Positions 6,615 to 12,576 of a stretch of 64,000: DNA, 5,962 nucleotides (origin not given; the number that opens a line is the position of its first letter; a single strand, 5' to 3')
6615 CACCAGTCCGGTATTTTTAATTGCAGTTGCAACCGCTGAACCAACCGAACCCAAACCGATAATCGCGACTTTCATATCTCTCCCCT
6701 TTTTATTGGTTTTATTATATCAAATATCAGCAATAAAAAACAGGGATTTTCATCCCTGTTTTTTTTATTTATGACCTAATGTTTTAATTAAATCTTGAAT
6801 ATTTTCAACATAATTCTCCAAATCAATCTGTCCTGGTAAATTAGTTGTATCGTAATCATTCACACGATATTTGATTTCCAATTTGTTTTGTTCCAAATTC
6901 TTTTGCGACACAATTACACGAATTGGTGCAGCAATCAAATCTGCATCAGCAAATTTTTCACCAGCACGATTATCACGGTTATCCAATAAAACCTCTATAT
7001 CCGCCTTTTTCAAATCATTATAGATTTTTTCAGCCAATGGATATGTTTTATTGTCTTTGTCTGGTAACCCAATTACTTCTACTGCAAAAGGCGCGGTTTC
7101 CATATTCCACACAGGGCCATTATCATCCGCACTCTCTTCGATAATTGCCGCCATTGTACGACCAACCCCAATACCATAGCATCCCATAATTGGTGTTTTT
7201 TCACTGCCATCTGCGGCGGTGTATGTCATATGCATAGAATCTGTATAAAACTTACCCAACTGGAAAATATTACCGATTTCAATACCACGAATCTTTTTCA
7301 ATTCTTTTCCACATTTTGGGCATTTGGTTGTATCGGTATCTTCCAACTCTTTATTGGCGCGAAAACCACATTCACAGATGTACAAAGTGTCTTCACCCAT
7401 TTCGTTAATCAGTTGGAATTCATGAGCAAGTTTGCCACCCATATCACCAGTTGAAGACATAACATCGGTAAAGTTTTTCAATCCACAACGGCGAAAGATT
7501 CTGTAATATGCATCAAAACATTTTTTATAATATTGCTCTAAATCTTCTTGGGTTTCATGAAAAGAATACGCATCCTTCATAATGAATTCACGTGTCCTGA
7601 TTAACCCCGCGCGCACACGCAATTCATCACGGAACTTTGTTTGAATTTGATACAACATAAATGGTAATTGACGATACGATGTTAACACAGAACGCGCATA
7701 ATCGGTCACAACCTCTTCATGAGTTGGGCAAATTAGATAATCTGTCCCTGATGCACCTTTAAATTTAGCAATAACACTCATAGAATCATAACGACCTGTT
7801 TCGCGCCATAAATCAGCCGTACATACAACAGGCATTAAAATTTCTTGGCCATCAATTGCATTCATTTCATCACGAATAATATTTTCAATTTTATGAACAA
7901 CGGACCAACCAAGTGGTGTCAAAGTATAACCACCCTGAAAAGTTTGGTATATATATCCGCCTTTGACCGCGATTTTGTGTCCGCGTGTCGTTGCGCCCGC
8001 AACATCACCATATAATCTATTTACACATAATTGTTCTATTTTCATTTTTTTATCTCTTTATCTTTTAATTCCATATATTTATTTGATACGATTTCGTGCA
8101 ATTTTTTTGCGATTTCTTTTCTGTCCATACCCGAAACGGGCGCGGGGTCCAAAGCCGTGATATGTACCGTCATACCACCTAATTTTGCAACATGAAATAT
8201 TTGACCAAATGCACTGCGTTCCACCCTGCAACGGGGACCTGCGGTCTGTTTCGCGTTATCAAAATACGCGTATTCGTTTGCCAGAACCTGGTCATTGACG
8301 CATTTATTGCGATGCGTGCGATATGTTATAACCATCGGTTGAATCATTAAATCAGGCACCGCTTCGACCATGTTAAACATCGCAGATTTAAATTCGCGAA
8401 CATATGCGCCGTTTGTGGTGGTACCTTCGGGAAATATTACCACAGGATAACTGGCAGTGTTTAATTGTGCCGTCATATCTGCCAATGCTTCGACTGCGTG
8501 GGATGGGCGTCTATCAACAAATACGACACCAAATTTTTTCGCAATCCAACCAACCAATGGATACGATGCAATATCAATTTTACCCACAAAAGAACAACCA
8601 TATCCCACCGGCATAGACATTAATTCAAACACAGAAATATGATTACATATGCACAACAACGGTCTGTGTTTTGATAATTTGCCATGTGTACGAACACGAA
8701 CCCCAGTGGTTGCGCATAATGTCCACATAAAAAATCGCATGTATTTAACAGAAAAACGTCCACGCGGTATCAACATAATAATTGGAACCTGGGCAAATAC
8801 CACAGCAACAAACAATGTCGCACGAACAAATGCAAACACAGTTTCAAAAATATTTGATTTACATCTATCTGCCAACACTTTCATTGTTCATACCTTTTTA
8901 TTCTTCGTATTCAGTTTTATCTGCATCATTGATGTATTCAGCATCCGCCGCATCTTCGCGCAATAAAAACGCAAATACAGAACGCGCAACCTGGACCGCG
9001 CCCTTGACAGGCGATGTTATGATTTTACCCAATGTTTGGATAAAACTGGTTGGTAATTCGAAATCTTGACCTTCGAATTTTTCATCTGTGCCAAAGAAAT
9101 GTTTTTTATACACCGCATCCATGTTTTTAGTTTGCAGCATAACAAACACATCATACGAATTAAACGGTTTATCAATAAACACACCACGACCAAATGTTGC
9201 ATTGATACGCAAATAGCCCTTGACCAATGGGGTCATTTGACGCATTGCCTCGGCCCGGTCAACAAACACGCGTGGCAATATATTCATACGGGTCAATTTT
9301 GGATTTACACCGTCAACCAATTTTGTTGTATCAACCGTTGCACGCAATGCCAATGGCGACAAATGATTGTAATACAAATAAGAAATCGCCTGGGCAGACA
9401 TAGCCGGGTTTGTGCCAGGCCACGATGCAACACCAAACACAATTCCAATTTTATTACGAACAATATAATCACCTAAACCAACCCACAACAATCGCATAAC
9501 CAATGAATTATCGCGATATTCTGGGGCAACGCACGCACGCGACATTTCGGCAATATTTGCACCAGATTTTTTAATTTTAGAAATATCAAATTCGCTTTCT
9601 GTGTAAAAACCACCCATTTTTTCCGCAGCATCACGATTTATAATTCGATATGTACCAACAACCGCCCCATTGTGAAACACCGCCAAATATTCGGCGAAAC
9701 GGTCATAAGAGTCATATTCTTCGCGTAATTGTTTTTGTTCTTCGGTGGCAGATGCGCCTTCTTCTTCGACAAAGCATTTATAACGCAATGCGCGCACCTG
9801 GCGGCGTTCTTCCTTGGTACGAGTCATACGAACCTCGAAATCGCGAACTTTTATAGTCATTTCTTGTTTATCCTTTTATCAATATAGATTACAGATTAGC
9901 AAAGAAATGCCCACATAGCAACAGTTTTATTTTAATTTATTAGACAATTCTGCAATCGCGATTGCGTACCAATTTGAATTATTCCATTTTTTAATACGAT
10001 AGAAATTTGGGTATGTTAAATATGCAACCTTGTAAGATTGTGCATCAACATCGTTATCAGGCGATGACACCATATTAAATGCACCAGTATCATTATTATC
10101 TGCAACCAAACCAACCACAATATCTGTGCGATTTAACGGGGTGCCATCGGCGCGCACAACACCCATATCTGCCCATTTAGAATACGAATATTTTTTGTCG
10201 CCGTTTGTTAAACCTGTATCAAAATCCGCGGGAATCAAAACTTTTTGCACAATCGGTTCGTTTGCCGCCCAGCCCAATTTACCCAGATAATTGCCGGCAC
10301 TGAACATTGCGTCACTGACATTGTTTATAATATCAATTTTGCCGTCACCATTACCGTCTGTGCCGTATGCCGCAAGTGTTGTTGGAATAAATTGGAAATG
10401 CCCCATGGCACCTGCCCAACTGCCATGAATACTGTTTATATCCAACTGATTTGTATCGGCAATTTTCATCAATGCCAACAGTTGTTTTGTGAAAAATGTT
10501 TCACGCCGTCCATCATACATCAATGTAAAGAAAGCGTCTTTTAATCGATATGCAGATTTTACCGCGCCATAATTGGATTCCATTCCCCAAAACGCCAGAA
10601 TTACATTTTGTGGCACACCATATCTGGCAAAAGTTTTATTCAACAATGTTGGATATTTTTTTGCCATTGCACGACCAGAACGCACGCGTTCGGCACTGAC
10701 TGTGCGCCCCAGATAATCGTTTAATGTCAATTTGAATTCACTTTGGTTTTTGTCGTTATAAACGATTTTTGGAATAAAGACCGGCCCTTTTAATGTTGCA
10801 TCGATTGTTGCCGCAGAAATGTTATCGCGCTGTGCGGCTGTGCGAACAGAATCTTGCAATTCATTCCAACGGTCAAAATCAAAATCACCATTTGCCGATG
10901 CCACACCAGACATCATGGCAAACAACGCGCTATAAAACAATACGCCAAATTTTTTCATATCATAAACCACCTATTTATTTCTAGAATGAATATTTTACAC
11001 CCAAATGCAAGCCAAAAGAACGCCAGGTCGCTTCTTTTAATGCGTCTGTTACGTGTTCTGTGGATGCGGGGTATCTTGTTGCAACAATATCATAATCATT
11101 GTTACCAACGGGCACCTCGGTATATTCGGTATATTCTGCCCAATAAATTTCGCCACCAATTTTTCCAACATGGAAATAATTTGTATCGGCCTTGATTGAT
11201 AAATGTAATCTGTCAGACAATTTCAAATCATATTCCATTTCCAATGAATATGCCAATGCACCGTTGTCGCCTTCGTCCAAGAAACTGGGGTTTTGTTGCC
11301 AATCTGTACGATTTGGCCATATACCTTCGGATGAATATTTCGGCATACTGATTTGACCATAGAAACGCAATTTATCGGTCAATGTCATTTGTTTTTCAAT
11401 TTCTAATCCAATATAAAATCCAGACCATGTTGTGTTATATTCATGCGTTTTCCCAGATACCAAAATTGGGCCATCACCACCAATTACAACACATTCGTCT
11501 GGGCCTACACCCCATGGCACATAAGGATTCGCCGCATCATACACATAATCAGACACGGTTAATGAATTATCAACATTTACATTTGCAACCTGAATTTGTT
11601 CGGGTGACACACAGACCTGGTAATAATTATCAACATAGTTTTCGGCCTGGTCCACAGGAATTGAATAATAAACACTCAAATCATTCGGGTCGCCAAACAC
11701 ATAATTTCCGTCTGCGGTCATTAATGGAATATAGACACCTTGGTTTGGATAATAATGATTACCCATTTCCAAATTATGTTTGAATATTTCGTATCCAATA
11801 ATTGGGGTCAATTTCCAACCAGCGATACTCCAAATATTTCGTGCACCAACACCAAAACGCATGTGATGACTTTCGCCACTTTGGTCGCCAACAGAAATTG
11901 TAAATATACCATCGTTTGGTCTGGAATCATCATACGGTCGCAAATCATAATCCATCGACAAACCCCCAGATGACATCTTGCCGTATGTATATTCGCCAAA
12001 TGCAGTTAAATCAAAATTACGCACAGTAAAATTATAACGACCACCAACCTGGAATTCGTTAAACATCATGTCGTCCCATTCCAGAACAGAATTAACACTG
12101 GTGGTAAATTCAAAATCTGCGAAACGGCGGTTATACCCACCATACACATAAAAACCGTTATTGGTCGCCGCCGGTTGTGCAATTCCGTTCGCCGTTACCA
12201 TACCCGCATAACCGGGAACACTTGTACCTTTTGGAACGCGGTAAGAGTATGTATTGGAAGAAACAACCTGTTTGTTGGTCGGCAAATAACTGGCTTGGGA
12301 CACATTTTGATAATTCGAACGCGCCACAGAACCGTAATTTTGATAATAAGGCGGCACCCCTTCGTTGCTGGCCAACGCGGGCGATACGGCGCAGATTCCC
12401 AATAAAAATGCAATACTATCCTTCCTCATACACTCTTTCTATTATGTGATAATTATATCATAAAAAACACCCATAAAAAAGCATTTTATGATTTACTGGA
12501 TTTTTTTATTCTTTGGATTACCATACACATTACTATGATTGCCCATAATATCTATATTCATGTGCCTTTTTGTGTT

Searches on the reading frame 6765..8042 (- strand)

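Call 20: search_protein_families(library=pfam, proteins=[window:6765-8042:-], max_evalue=0.001)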
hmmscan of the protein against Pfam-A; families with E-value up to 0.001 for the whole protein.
window:6765-8042:- (425 aa): 2 families
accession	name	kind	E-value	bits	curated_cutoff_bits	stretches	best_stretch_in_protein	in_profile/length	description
PF00587.30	tRNA-synt_2b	-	3.5e-33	115.6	29.3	1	99-303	8-178/179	tRNA synthetase class II core domain (G, H, P, S and T)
PF03129.25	HGTP_anticodon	-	3e-15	56.6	21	1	323-417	4-93/94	Anticodon binding domain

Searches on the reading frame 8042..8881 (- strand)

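Call 20: search_protein_families(library=pfam, proteins=[window:8042-8881:-], max_evalue=0.001)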
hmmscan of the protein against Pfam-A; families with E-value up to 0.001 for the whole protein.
window:8042-8881:- (279 aa): 1 family
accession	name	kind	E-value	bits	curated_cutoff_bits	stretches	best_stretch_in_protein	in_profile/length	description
PF01553.26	Acyltransferase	-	7.2e-22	78.1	23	1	62-185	3-131/132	Acyltransferase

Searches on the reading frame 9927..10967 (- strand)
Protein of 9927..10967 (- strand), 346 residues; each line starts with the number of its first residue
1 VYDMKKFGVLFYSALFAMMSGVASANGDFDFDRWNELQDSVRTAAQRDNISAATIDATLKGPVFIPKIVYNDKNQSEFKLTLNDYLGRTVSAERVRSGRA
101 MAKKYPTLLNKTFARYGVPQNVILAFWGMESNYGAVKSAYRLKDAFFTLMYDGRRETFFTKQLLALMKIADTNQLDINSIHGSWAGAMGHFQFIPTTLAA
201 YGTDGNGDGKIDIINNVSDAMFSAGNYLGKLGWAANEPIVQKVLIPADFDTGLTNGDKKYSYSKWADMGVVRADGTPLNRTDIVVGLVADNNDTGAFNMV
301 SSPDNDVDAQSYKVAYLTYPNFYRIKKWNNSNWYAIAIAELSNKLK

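Call 20: search_protein_families(library=pfam, proteins=[window:9927-10967:-], max_evalue=0.001)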
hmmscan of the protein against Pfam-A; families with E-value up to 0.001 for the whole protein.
window:9927-10967:- (346 aa): 1 family
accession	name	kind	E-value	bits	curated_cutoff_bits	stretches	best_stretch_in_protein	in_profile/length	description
PF13406.11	SLT_2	-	3.9e-86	289.3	24.3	1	39-342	7-291/292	Transglycosylase SLT domain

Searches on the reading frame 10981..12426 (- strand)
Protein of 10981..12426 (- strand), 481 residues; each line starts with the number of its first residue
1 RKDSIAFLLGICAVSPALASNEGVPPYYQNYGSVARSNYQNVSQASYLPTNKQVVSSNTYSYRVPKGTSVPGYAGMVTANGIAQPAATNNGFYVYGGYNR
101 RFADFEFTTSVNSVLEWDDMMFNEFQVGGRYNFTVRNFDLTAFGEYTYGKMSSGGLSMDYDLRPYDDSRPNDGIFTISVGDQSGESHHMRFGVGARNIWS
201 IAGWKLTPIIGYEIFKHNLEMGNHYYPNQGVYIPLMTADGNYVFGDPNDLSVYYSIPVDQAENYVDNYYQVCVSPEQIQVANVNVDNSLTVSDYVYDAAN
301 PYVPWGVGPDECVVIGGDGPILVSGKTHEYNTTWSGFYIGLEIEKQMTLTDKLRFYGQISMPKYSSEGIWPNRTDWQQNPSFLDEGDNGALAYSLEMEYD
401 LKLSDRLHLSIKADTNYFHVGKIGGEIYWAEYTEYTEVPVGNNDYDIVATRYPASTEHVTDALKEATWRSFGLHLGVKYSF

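Call 20: search_protein_families(library=pfam, proteins=[window:10981-12426:-], max_evalue=0.001)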
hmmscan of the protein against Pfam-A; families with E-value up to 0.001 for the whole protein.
window:10981-12426:- (481 aa): 1 family
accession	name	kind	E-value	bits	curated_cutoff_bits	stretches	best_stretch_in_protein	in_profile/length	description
PF17251.8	Pom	-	7.6e-11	42.3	22.4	1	109-481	25-285/285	Protochlamydia outer membrane protein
